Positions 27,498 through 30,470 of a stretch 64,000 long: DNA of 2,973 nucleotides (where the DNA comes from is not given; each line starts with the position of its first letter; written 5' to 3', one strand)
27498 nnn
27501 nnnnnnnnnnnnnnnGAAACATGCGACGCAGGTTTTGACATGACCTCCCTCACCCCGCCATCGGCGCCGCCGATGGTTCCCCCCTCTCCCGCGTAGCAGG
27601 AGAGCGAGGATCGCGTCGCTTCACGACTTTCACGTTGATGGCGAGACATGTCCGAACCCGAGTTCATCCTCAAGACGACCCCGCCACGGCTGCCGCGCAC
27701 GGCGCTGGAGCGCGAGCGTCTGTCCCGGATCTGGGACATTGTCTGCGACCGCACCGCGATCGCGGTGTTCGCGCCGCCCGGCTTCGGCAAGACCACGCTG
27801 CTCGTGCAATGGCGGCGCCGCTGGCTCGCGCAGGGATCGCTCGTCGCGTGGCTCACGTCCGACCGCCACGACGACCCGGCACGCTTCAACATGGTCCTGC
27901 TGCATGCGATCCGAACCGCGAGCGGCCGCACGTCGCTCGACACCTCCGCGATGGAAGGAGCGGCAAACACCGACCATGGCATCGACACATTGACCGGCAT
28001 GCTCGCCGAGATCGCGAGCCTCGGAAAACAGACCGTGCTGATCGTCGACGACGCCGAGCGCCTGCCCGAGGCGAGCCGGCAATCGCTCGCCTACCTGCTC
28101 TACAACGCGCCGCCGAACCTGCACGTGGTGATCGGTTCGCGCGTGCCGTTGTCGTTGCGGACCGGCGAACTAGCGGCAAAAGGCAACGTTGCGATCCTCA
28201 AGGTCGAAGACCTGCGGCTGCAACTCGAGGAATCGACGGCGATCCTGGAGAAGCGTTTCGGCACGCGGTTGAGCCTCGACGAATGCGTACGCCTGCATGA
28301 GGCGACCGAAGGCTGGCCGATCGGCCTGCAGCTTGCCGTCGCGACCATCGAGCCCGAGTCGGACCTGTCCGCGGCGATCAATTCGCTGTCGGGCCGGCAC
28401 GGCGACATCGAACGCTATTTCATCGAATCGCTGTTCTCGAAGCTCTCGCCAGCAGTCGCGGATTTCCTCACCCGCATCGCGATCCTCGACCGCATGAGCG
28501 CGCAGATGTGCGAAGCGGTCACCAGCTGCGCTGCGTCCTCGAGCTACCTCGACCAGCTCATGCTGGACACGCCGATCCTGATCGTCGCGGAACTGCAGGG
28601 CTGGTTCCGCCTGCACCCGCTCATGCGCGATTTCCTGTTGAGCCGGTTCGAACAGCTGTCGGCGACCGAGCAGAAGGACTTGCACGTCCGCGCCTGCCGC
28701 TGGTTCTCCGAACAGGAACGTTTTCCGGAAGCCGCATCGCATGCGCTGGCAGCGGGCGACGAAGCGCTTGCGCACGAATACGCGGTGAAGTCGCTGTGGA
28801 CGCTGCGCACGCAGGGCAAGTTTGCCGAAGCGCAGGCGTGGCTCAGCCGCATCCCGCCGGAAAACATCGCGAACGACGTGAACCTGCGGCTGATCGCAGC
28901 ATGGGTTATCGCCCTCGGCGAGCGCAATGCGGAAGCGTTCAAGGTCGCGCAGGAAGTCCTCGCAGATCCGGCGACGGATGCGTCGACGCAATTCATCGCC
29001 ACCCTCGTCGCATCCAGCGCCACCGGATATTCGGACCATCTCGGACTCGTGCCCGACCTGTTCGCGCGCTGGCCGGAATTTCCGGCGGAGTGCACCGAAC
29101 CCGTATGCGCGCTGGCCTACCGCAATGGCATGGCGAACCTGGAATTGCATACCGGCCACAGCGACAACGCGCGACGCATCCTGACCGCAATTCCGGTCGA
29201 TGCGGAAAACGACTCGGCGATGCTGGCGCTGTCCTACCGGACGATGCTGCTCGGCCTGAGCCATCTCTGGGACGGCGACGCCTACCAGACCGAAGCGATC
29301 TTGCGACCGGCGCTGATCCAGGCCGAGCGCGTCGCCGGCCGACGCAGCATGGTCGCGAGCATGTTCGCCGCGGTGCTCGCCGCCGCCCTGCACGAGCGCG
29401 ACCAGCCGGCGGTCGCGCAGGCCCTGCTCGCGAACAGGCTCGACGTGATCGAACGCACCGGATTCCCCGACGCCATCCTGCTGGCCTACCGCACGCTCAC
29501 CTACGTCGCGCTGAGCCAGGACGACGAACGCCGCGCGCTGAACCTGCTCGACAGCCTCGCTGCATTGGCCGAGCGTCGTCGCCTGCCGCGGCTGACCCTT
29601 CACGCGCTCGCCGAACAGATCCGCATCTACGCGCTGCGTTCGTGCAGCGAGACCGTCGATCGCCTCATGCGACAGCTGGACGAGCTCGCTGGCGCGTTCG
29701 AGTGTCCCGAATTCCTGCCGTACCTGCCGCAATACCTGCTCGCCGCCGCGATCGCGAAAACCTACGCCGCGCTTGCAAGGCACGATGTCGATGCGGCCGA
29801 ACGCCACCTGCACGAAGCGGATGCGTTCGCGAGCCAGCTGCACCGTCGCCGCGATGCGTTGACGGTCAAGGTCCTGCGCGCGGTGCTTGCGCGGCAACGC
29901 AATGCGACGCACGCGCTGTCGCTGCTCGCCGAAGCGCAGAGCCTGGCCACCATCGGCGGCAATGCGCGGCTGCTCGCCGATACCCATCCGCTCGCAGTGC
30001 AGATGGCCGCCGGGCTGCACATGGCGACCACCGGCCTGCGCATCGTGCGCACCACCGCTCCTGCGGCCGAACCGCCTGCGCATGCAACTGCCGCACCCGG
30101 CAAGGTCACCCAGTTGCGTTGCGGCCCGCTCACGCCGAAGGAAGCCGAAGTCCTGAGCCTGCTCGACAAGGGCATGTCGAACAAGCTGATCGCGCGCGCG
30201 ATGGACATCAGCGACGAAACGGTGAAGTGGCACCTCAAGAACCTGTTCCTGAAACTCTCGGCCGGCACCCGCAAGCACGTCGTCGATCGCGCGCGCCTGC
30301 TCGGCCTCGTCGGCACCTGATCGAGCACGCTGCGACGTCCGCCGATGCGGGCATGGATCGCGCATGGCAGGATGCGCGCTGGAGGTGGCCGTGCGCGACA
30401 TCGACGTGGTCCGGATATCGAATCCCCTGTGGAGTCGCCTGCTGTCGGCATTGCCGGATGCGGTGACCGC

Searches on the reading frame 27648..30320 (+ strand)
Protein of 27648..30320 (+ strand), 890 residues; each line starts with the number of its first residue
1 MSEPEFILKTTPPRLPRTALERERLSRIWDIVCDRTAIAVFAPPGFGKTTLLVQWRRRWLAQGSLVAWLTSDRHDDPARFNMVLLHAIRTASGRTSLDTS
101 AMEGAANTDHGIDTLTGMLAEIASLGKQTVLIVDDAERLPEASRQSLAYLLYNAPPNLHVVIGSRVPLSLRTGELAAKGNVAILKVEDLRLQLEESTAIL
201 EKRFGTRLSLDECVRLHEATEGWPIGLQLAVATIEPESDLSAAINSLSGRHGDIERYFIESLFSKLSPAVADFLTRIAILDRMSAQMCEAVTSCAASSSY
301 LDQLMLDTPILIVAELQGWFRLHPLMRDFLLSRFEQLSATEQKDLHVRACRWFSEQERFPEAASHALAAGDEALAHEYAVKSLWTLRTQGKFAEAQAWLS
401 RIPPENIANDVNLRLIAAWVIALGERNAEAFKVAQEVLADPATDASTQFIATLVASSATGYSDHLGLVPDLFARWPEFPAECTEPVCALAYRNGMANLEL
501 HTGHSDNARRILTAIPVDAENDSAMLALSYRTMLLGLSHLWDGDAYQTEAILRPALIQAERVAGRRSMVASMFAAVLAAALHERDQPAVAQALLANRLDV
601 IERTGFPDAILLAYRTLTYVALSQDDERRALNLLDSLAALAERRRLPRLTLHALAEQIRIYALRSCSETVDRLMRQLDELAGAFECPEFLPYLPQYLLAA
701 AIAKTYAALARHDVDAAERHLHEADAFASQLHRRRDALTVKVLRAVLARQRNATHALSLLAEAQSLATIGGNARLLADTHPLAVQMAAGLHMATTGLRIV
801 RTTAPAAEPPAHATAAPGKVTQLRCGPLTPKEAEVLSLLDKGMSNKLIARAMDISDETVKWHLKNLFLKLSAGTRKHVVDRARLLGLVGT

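Call 76: search_protein_families(library=pfam, proteins=[window:27648-30320:+], max_evalue=0.00001)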
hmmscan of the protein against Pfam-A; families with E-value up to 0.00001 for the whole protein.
window:27648-30320:+ (890 aa): 4 families
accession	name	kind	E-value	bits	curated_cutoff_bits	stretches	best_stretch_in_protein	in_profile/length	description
PF00196.25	GerE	-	2.8e-15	56.1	23.5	1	827-881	2-56/57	Bacterial regulatory proteins, luxR family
PF17874.7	TPR_MalT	-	1.3e-08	35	45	1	547-777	98-320/336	MalT-like TPR region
PF13191.12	AAA_16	-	1.7e-07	32.3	32.6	1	21-161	8-165/167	AAA ATPase domain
PF13401.12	AAA_22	-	7.9e-07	29.9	27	0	35-153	5-109/130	AAA domain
